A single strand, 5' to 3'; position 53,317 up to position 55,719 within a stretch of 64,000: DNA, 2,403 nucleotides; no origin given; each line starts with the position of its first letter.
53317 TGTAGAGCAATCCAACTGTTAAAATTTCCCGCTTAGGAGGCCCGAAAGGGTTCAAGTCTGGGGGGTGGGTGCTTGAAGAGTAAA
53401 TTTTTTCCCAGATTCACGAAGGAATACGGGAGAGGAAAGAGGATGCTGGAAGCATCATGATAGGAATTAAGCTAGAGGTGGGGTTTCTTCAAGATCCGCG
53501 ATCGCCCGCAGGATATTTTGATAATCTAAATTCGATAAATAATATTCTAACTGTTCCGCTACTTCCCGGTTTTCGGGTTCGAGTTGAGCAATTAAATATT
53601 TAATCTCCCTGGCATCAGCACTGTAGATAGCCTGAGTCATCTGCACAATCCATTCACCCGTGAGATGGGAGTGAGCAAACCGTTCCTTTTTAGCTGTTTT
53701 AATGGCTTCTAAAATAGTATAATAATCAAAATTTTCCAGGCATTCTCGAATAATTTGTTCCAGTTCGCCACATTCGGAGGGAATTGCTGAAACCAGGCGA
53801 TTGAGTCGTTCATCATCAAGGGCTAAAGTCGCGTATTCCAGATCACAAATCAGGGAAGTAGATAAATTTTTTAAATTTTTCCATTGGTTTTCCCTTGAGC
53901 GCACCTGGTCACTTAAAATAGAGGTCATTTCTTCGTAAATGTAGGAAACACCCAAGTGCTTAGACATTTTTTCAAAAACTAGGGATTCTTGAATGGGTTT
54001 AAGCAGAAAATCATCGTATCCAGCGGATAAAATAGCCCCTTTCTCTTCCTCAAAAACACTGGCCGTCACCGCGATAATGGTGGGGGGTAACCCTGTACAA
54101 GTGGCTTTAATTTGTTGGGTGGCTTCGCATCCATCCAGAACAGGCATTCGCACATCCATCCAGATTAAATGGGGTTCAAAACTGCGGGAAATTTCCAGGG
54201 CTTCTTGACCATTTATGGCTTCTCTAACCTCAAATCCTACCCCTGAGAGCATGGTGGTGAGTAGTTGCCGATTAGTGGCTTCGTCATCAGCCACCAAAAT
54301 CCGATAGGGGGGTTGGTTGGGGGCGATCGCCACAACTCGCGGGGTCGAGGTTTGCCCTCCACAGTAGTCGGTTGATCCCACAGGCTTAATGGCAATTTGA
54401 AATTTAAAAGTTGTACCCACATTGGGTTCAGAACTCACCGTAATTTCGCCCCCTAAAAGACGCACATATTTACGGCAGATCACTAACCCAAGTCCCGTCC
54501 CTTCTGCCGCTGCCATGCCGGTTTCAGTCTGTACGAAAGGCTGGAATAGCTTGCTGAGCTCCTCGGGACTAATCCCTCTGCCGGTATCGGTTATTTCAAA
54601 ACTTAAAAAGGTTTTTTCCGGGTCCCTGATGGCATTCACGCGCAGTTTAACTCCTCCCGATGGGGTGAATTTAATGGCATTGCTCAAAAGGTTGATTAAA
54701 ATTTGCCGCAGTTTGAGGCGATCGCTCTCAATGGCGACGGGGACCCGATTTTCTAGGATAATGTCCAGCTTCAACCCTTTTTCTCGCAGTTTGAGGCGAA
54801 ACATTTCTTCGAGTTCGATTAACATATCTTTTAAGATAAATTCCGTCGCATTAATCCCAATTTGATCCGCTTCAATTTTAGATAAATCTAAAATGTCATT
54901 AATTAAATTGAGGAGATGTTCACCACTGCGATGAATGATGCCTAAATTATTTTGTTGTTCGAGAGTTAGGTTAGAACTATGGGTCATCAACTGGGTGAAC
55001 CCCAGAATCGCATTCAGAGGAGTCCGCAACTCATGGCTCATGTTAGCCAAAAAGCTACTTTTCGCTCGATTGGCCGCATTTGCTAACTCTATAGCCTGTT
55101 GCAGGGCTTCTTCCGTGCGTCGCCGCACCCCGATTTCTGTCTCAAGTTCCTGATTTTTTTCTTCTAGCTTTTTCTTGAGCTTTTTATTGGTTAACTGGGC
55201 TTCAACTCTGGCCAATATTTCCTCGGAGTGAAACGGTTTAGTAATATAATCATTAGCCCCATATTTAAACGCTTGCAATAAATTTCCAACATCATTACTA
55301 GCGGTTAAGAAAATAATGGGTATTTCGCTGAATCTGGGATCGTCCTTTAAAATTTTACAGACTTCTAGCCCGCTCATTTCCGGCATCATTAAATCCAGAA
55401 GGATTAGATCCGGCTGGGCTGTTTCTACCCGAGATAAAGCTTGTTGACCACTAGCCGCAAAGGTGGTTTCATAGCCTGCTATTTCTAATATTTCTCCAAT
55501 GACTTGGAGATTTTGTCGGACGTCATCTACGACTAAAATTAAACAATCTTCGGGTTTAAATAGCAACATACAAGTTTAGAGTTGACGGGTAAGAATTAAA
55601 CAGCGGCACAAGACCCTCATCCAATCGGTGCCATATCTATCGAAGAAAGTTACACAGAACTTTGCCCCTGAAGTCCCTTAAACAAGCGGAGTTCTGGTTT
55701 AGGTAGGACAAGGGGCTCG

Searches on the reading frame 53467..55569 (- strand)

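Call 26: search_protein_families(library=pfam, proteins=[window:53467-55569:-], max_evalue=0.001)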
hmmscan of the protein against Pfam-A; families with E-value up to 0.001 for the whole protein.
window:53467-55569:- (700 aa): 4 families
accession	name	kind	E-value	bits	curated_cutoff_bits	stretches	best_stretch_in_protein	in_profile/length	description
PF00072.30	Response_reg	-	5.2e-55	184.8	30.2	2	11-123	1-111/111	Response regulator receiver domain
PF02518.31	HATPase_c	-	2.5e-29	102.4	26.4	1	283-392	2-107/111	Histidine kinase-, DNA gyrase B-, and HSP90-like ATPase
PF00512.31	HisKA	-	1.9e-21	76.3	26.9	1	169-234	1-65/66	His Kinase A (phospho-acceptor) domain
PF23198.2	PDE8A_N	-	8e-06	26.3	29.6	0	440-521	29-114/147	PDE8A-like, N-terminal domain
